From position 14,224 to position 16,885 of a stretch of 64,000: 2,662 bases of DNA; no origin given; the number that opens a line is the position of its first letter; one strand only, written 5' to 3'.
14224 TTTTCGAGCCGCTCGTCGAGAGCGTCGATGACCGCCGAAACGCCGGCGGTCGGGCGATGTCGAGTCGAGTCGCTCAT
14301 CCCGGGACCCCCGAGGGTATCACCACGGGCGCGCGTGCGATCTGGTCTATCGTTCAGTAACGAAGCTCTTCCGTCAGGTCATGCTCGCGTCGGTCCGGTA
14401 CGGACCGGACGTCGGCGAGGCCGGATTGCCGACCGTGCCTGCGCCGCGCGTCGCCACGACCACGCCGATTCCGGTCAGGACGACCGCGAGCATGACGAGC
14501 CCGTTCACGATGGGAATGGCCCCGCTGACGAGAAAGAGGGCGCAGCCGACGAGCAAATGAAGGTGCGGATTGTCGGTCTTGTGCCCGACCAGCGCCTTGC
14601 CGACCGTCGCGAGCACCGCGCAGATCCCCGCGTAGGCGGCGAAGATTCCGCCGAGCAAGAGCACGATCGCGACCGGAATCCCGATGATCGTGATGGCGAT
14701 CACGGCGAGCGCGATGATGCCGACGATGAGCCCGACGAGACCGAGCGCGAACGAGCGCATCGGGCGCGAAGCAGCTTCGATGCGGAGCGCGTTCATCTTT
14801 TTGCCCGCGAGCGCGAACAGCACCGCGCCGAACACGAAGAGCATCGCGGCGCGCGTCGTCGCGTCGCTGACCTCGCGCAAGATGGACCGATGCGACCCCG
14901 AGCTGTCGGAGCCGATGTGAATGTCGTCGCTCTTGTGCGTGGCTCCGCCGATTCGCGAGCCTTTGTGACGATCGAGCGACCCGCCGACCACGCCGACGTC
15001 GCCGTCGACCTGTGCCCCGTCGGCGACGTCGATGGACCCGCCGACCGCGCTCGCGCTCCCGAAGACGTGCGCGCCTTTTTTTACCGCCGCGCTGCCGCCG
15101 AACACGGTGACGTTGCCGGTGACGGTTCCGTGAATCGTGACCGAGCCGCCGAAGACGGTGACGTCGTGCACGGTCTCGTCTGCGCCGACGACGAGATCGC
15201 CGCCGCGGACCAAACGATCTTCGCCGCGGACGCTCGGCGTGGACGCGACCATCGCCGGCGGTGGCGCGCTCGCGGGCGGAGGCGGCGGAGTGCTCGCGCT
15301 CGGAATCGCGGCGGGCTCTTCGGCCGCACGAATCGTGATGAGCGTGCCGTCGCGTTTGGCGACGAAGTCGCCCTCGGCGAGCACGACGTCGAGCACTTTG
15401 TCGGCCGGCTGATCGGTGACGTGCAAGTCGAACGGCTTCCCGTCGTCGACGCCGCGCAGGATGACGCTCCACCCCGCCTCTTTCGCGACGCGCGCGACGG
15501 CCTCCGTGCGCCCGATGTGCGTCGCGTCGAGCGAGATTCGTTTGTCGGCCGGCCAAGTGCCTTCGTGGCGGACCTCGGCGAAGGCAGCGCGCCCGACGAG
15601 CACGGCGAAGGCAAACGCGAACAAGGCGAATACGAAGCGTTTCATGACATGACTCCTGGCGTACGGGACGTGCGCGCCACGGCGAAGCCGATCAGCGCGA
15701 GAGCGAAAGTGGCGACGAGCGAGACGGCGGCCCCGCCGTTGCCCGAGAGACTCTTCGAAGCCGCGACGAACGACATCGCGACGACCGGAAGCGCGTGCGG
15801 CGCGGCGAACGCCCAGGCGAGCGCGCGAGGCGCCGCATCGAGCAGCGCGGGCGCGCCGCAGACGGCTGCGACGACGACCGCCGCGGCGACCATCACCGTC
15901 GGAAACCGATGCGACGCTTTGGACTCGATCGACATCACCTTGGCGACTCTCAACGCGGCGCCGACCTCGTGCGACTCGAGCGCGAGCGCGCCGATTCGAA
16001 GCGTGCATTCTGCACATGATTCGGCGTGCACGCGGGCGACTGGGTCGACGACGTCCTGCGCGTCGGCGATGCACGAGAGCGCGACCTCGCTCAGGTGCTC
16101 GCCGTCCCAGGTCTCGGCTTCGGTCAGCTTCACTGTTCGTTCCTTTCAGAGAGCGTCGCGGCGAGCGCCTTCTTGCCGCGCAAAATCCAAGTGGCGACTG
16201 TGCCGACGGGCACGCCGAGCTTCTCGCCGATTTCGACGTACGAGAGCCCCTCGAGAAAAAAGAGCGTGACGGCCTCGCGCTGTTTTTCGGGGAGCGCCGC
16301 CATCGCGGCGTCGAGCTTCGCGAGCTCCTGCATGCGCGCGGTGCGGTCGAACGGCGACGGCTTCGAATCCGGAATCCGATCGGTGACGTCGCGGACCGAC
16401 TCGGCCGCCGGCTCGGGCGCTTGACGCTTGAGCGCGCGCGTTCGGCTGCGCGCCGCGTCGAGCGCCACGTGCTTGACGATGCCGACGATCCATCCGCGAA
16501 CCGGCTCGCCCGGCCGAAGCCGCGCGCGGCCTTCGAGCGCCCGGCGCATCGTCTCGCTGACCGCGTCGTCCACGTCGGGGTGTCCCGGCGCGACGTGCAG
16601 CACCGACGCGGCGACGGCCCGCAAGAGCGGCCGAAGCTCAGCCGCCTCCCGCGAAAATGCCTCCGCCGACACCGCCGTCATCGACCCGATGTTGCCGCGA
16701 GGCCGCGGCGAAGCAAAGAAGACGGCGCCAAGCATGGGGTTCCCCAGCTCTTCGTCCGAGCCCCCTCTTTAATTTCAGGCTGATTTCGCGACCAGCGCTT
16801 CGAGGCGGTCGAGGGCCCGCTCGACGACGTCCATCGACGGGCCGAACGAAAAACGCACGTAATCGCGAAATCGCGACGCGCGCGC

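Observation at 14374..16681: ECF sigma / ZAS anti-sigma / beta-helical Gly-Val-repeat membrane protein operon with ATGA-overlap coupling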

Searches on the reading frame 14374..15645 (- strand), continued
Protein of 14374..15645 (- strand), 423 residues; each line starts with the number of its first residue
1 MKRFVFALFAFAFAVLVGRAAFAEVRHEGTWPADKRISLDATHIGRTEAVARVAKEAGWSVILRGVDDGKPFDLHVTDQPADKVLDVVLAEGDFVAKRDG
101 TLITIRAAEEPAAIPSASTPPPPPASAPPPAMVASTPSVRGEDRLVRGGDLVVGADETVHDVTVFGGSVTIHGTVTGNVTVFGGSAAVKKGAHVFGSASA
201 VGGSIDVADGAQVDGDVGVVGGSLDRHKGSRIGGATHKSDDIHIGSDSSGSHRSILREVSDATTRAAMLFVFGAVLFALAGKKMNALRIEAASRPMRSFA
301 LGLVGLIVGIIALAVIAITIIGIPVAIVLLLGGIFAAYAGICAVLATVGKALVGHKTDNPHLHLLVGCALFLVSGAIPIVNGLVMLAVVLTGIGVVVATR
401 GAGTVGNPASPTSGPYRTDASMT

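Call 60: find_related_loci(query=A1, collection=metagenome_contigs, flank=4000)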
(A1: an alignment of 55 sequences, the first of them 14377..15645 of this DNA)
Query A1 (423 aa) in metagenome_contigs; peptide patterns used: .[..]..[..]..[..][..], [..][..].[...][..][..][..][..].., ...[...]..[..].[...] (x = any residue, [..] = any of these).
600 stretches matched a pattern (row limit reached: there are more); 56 encode a relative of the query (tblastn E <= 1e-3); 56 distinct loci.
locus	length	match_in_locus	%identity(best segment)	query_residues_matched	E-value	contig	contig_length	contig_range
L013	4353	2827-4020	83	20-418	0e+0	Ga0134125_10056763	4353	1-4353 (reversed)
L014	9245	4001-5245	70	6-418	6e-173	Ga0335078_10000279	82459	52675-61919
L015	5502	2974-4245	67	1-418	1e-168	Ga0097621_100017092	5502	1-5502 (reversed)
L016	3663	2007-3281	67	1-418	2e-173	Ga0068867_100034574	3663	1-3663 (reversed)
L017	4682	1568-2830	52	1-418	2e-123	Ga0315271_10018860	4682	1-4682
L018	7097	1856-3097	48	6-403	4e-108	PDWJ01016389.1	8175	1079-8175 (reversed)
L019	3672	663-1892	47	8-421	3e-107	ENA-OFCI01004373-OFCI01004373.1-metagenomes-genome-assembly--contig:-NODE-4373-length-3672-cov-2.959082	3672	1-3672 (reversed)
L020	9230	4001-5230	47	8-421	1e-105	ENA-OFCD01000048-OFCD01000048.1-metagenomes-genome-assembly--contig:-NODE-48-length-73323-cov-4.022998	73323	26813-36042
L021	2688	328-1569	49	1-420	8e-108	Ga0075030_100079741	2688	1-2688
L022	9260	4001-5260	43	2-418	2e-94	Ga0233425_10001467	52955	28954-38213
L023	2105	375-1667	43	21-418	3e-98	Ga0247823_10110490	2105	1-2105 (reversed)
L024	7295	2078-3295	48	8-420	5e-93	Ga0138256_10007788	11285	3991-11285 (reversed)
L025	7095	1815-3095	46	1-413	6e-91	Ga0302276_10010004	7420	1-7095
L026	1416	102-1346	42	24-403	5e-96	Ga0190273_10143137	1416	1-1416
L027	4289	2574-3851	40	5-418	2e-89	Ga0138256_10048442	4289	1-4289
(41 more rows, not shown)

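Call 82: find_homologous_proteins(query=P0289, max_evalue=1e-10)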
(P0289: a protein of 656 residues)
Query P0289 (656 aa): 17 proteins with E <= 1e-10 among 8000 candidates.
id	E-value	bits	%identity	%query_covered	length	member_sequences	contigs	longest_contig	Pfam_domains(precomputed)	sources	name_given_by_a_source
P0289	0.0e+0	1363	100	100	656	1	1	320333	PF26514.1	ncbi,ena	-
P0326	2.4e-141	491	52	44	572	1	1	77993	PF26514.1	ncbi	-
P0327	3.2e-116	408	43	68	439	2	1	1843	PF26514.1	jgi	-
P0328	4.2e-114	401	43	98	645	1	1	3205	PF26514.1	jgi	jgi:hypothetical protein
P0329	1.2e-111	393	49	41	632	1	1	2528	PF26514.1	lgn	-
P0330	9.9e-110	386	41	44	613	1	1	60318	PF26514.1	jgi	jgi:hypothetical protein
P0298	7.6e-103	364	46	40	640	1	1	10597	PF26514.1,PF07660.20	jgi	jgi:hypothetical protein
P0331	1.5e-100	356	46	42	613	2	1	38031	PF26514.1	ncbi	-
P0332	8.2e-96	340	53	41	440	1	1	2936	PF26514.1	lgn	-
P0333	4.0e-94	335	32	68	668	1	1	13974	PF26514.1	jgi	jgi:hypothetical protein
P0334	3.8e-92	328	38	98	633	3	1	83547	PF26514.1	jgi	jgi:hypothetical protein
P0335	8.3e-80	287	38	41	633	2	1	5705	PF26514.1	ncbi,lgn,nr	ncbi:MAG: polymer-forming cytoskeletal protein [Myxococcales bacterium]|nr:polymer-forming cytoskele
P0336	7.4e-78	281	33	99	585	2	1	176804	PF26514.1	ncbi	ncbi:MAG: polymer-forming cytoskeletal protein [Sandaracinaceae bacterium]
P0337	7.4e-72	261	35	97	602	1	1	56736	PF26514.1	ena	-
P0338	6.8e-67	245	33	97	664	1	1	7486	PF26514.1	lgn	-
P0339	7.2e-66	241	34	97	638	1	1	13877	PF26514.1,PF07660.20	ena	-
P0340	1.0e-52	198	47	42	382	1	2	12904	PF26514.1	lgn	-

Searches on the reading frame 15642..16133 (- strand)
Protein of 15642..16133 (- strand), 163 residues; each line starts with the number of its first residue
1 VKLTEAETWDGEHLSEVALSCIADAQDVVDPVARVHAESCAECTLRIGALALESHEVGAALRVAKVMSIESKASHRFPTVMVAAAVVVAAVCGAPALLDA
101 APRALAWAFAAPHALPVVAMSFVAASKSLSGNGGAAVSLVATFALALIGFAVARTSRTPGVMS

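Call 4: search_protein_families(library=pfam, proteins=[window:15642-16133:-], max_evalue=1)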
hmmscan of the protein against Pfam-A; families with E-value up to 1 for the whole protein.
window:15642-16133:- (163 aa): 1 family
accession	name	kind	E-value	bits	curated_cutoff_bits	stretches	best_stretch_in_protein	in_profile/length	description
PF17367.7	NiFe_hyd_3_EhaA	-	0.027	15.1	25.5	1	80-148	16-85/97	NiFe-hydrogenase-type-3 Eha complex subunit A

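Call 5: search_protein_families(library=ncbifam, proteins=[window:15642-16133:-], max_evalue=1)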
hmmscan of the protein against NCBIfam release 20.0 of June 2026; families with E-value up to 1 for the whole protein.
window:15642-16133:- (163 aa): 0 families

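Call 16: find_homologous_proteins(query=window:15645-16133:-)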
Query window:15645-16133:- (163 aa): 52 proteins with E <= 0.001 among 779 candidates.
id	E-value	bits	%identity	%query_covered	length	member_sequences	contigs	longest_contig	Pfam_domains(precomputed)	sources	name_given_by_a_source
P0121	1.2e-92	326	100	100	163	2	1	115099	-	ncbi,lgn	ncbi:MAG TPA: hypothetical protein VGH28_27950 [Polyangiaceae bacterium]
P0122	1.6e-77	277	86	100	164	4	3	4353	-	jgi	-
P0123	8.3e-67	242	75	100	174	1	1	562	-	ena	-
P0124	7.2e-66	239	74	99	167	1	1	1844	-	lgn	-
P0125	1.3e-65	238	73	99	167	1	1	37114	-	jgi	jgi:hypothetical protein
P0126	8.7e-65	236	76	99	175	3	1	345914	-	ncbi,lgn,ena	-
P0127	9.7e-65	235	76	100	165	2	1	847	-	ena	-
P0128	1.7e-63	231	70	99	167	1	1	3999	-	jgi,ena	-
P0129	7.9e-62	226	72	99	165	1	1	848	-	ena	-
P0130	4.9e-60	220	67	99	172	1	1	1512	-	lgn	-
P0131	6.7e-60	220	67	98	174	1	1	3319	-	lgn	-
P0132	7.0e-60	220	67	99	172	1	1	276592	-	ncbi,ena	-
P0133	2.2e-58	215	70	98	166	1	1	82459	-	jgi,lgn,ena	-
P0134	1.0e-56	209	64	95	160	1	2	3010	-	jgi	-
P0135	2.5e-55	205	63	99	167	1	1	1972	-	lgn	-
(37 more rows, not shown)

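Call 19: search_solved_structures(query=A2, max_evalue=10, show_alignments=3)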
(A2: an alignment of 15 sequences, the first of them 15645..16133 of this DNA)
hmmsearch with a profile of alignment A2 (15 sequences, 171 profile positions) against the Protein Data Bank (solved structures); distinct sequences matched with E-value up to 10: 1.
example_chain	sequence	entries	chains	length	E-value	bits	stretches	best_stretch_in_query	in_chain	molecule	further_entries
6ywe_E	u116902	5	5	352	1.1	12.2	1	86-119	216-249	Related to ribosomal protein L5, mitochondrial | 50S ribosomal protein L5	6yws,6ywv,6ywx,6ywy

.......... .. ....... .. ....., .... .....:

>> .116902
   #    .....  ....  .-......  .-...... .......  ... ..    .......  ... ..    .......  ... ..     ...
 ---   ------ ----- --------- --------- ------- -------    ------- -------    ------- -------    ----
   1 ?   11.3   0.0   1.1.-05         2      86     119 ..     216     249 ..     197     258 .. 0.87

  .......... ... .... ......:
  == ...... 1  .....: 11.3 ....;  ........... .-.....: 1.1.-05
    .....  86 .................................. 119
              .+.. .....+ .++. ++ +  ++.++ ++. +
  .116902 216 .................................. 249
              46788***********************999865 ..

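Call 45: predict_structure(alignment_id=A3)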
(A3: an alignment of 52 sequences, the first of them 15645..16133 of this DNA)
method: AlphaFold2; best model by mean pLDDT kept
length: 163 residues; sequences in the alignment: 52
mean_pLDDT: 73.6   pTM: 0.32
mean pLDDT of the five models: 73.6, 71.8, 69.0, 67.9, 65.9
residues with pLDDT >= 90: 20; 70-90: 81; 50-70: 55; < 50: 7
segments of 3 or more residues with pLDDT < 50: 160-163
pLDDT, mean of each block of 10 residues (from residue 1): 55 64 72 83 91 92 85 64 85 86 78 68 62 61 79 65 44
secondary structure, 60 per line:
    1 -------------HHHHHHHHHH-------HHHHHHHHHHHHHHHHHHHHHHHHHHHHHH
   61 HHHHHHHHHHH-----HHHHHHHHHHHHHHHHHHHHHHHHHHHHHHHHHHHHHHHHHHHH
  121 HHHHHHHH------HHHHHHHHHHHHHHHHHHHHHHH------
elements in order: H14-23 H31-71 H77-128 H135-157

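Call 48: fold_search(model_id=the predicted structure, library=pdb)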
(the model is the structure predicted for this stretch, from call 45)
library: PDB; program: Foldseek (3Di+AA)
matches with E <= 10: 1; with E <= 0.001: 0
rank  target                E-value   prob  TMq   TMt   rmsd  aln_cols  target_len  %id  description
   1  9rtn_D                9.1e+00  0.06  0.18  0.22   4.3        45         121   20  State 2 MAP 2 SPT6 with SETD2 (released 2025-09-24)

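Call 56: search_protein_families(library=pfam, alignment_id=A3, max_evalue=1)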
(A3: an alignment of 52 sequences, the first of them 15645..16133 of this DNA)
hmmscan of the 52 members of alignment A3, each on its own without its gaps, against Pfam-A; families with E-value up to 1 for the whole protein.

A. member 1, window:15645-16133:- (163 aa): 1 family
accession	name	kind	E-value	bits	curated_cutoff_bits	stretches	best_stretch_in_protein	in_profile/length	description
PF17367.7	NiFe_hyd_3_EhaA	-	0.027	15.1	25.5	1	80-148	16-85/97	NiFe-hydrogenase-type-3 Eha complex subunit A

B. families by the number of members that match (of 52 scanned): 12 families
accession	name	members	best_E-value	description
PF05284.17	DUF736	5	0.027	Protein of unknown function (DUF736)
PF17367.7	NiFe_hyd_3_EhaA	2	0.027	NiFe-hydrogenase-type-3 Eha complex subunit A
PF06106.16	SAUGI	2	0.3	S. aureus uracil DNA glycosylase inhibitor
PF15111.12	TMEM101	1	0.0028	TMEM101 protein family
PF04346.18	EutH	1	0.0051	Ethanolamine utilisation protein, EutH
PF00953.26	Glycos_transf_4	1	0.012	Glycosyl transferase family 4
PF04298.18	Zn_peptidase_2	1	0.012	Putative neutral zinc metallopeptidase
PF03515.19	Cloacin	1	0.013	Colicin-like bacteriocin tRNase domain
PF20946.2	Ctf4_C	1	0.035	DNA polymerase alpha-binding protein Ctf4, C-terminal domain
PF01901.21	O_anti_polymase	1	0.055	Putative O-antigen polymerase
PF12279.13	DUF3619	1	0.15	Protein of unknown function (DUF3619)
PF00288.32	GHMP_kinases_N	1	0.83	GHMP kinases N terminal domain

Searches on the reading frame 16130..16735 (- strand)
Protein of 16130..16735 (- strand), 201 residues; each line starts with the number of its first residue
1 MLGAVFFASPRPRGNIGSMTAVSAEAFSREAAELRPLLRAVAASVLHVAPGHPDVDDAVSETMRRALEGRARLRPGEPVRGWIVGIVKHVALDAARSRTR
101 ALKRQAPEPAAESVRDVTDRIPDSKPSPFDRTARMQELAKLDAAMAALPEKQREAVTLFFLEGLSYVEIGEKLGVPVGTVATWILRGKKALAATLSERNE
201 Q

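Call 4: search_protein_families(library=pfam, proteins=[window:16130-16735:-], max_evalue=1)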
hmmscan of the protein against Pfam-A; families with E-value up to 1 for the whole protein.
window:16130-16735:- (201 aa): 11 families
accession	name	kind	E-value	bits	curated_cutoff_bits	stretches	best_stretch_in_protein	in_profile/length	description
PF08281.18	Sigma70_r4_2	-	1.6e-18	66.5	25.7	1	140-191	3-54/54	Sigma-70, region 4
PF04545.22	Sigma70_r4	-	1.2e-10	41.1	24.1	1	144-180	1-37/50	Sigma-70, region 4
PF04542.20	Sigma70_r2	-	5.9e-10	39.2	24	1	34-100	5-70/71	Sigma-70 region 2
PF07638.17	Sigma70_ECF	-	0.00054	20.4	21.1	1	113-181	107-169/185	ECF sigma factor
PF13384.12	HTH_23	-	0.0012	19.1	24.6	1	151-184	5-38/50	Homeodomain-like domain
PF13518.12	HTH_28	-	0.0062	17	25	1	154-184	3-33/52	Helix-turn-helix domain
PF04297.20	UPF0122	-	0.011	16.4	22.7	1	130-191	2-61/101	Putative helix-turn-helix protein, YlxM / p13 like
PF06056.18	Terminase_5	-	0.039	14.3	20.3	1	153-195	4-45/58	Putative ATPase subunit of terminase (gpP-like)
PF25787.1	HTH_SB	-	0.042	14.1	43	1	163-189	22-48/53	Sleeping Beauty transposase HTH domain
PF13936.12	HTH_38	-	0.14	12.4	27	1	151-184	8-41/44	Helix-turn-helix domain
PF07022.19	Phage_CI_repr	-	0.16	12.8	22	1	168-188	17-37/65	Bacteriophage CI repressor helix-turn-helix domain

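Call 5: search_protein_families(library=ncbifam, proteins=[window:16130-16735:-], max_evalue=1)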
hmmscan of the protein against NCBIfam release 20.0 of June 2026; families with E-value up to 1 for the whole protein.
window:16130-16735:- (201 aa): 105 families (the best 25 are shown)
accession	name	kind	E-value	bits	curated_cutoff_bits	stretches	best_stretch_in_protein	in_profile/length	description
NF009164.0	PRK12511.1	equivalog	1.7e-22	79.8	185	1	52-193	28-157/182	RNA polymerase sigma factor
TIGR02937.1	sigma70-ECF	superfamily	7.6e-22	77.7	42.9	1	27-192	3-162/165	sigma-70 family RNA polymerase sigma factor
NF009185.0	PRK12533.1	equivalog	2.9e-17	63.1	248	1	53-198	54-196/231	RNA polymerase sigma factor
TIGR02983.1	SigE-fam_strep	subfamily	3.4e-17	62.8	141.55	1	42-198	20-161/162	SigE family RNA polymerase sigma factor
NF009176.0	PRK12524.1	equivalog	5.4e-17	62.2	264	1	32-200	33-189/196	RNA polymerase sigma factor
NF007229.0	PRK09647.1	equivalog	6.6e-17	61.6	265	1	53-200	69-207/220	RNA polymerase sigma factor SigE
TIGR02984.1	Sig-70_plancto1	subfamily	1.4e-16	60.7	183.75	1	24-194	6-187/189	RNA polymerase sigma-70 factor, Planctomycetaceae-specific subfamily 1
NF004113.0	PRK05602.1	equivalog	5e-16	58.9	208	1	38-200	58-206/211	RNA polymerase sigma factor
NF007225.0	PRK09643.1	equivalog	3.2e-15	56.4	190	1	50-199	49-186/204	RNA polymerase sigma factor SigM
NF058625.1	sigma_PG0214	equivalog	6.5e-15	55.2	130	1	24-200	3-166/170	GFO_1088 family ECF-type sigma factor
NF007223.0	PRK09641.1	equivalog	8.1e-15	55.1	209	1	54-196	44-185/187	RNA polymerase sigma factor SigW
NF009189.0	PRK12537.1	equivalog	2.9e-14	53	261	1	79-193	75-179/182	RNA polymerase sigma factor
NF009172.0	PRK12519.1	subfamily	1e-13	51.3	222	1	91-197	92-191/194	RNA polymerase sigma factor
TIGR02947.1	SigH_actino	hypoth_equivalog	1.4e-13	51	251.55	1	24-197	10-181/193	RNA polymerase sigma-70 factor, TIGR02947 family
NF009166.1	PRK12513.1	equivalog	1.5e-13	50.9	206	1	46-197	40-188/193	RNA polymerase sigma factor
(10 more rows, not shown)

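Call 50: list_cluster_members(proteins=[P0191, P0279, P0280, P0285, P0289, P0297, P0310, P0322, window:14377-15645:-, window:16133-16735:-])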
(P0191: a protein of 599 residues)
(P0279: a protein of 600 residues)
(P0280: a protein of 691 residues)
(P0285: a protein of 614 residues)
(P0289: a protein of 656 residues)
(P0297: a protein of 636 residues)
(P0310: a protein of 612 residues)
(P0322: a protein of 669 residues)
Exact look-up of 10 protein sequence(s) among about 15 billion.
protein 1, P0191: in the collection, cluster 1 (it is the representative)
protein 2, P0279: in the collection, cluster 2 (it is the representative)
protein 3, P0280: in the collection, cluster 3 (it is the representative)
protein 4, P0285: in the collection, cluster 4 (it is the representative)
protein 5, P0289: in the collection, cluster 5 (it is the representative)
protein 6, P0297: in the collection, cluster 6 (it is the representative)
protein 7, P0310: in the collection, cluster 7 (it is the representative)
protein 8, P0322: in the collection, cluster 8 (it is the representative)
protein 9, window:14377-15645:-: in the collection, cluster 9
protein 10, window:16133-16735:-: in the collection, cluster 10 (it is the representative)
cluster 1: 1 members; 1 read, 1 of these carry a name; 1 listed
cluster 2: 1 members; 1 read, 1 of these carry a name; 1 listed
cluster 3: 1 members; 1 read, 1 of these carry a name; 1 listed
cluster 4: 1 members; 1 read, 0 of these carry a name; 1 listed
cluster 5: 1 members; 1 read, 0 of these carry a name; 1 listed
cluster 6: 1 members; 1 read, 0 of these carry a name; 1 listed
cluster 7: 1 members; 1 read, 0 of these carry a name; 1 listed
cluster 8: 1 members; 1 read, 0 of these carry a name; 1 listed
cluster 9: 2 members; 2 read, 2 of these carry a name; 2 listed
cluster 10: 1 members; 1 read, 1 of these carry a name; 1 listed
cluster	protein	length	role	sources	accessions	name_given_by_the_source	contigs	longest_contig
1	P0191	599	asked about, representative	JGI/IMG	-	cytoskeletal protein CcmA (bactofilin family)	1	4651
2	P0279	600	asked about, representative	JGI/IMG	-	autotransporter passenger strand-loop-strand repeat protein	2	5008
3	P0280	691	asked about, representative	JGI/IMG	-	hypothetical protein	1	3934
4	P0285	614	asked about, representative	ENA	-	-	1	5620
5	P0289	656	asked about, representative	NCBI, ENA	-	-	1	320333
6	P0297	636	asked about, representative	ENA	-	-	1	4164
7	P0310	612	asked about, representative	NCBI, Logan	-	-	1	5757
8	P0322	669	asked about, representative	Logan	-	-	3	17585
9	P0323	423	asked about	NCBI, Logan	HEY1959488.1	MAG TPA: polymer-forming cytoskeletal protein [Polyangiaceae bacterium]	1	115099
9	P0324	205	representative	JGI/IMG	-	hypothetical protein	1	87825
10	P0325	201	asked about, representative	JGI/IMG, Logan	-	RNA polymerase sigma-70 factor (ECF subfamily)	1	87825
